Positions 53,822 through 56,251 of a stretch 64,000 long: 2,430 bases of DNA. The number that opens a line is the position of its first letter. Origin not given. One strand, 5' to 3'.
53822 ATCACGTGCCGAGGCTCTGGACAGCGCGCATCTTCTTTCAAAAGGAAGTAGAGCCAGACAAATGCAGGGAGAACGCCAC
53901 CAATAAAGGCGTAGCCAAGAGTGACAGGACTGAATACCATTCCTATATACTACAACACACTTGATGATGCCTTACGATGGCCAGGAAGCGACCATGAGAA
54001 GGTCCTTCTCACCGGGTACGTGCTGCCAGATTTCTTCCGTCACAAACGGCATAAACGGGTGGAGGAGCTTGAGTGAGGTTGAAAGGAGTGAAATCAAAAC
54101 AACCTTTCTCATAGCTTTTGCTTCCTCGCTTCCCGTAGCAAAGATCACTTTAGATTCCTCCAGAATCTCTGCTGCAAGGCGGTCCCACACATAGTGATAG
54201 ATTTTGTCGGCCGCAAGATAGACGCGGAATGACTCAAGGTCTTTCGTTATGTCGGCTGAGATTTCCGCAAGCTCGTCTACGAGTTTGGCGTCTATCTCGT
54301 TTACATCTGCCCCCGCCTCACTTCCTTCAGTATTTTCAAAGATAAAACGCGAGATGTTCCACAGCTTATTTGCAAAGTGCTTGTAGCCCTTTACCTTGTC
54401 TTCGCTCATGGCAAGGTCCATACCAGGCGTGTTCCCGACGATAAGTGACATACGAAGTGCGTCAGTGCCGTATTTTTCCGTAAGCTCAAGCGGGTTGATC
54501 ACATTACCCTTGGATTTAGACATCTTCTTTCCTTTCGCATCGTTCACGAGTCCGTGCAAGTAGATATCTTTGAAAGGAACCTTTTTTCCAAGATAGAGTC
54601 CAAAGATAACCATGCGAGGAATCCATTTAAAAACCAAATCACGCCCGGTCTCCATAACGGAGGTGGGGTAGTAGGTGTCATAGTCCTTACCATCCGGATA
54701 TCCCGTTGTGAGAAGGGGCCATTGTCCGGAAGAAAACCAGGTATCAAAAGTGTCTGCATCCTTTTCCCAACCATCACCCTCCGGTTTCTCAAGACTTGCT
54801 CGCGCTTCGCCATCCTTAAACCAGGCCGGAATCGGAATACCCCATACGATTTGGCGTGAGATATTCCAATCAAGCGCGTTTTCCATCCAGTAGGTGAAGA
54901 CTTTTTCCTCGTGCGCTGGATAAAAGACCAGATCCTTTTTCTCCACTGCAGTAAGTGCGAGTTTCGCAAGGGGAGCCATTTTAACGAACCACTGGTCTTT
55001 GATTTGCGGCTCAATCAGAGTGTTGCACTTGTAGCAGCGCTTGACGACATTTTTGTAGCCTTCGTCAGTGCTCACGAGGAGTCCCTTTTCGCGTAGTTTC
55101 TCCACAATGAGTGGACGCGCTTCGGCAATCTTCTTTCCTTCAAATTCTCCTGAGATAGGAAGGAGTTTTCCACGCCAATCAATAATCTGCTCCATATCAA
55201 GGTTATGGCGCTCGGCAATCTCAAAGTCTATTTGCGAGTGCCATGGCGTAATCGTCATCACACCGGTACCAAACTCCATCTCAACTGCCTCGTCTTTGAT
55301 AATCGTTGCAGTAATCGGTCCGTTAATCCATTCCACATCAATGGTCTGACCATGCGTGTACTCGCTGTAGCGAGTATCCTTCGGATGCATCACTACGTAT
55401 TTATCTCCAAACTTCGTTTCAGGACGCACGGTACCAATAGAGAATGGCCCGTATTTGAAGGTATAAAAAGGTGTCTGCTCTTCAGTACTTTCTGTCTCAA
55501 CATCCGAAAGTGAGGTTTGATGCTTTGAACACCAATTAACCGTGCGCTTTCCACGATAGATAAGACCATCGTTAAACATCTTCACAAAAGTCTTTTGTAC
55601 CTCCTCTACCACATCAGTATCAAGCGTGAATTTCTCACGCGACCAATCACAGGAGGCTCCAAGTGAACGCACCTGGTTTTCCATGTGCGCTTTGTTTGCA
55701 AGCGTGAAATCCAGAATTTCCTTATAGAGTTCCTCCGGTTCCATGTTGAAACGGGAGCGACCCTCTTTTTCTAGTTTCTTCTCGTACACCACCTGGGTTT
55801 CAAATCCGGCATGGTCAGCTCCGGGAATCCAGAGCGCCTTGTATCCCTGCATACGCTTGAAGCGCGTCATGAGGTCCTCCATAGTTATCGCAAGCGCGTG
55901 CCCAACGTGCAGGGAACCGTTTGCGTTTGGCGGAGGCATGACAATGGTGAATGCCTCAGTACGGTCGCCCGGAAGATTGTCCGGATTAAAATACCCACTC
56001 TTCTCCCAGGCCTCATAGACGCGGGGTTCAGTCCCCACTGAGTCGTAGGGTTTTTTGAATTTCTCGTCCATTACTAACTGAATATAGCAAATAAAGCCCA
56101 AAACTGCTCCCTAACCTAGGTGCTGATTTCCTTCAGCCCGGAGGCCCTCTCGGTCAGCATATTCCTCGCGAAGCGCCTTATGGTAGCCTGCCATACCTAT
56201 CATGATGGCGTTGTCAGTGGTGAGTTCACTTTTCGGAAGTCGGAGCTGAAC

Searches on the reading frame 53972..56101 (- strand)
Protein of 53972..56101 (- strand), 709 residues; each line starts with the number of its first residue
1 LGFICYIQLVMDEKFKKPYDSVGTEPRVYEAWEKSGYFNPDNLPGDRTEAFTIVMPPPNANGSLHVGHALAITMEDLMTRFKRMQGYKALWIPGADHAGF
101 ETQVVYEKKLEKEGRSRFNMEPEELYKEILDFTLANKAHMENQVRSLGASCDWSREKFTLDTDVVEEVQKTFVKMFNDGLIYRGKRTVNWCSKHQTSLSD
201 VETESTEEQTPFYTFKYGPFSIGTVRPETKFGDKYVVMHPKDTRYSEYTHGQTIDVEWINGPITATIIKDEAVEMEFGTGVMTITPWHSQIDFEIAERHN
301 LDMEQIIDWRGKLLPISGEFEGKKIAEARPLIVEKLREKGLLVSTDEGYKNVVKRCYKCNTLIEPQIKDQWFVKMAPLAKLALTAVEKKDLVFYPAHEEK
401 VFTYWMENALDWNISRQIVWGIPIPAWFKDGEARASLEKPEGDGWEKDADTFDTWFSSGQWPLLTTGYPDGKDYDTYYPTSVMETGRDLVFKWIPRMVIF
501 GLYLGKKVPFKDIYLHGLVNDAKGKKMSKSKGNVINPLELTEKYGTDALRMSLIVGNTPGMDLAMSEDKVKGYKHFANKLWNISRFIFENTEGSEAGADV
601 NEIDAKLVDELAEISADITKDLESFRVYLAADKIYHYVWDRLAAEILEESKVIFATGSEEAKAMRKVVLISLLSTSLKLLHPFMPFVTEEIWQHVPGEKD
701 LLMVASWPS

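Call 45: find_encoding_contigs(protein=window:53972-56101:-, flank=10000, max_places=1)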
Protein window:53972-56101:- (709 aa): no gene with exactly this product is on record in the collection.
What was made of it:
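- Tried and rejected: Nothing on record (call 45).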
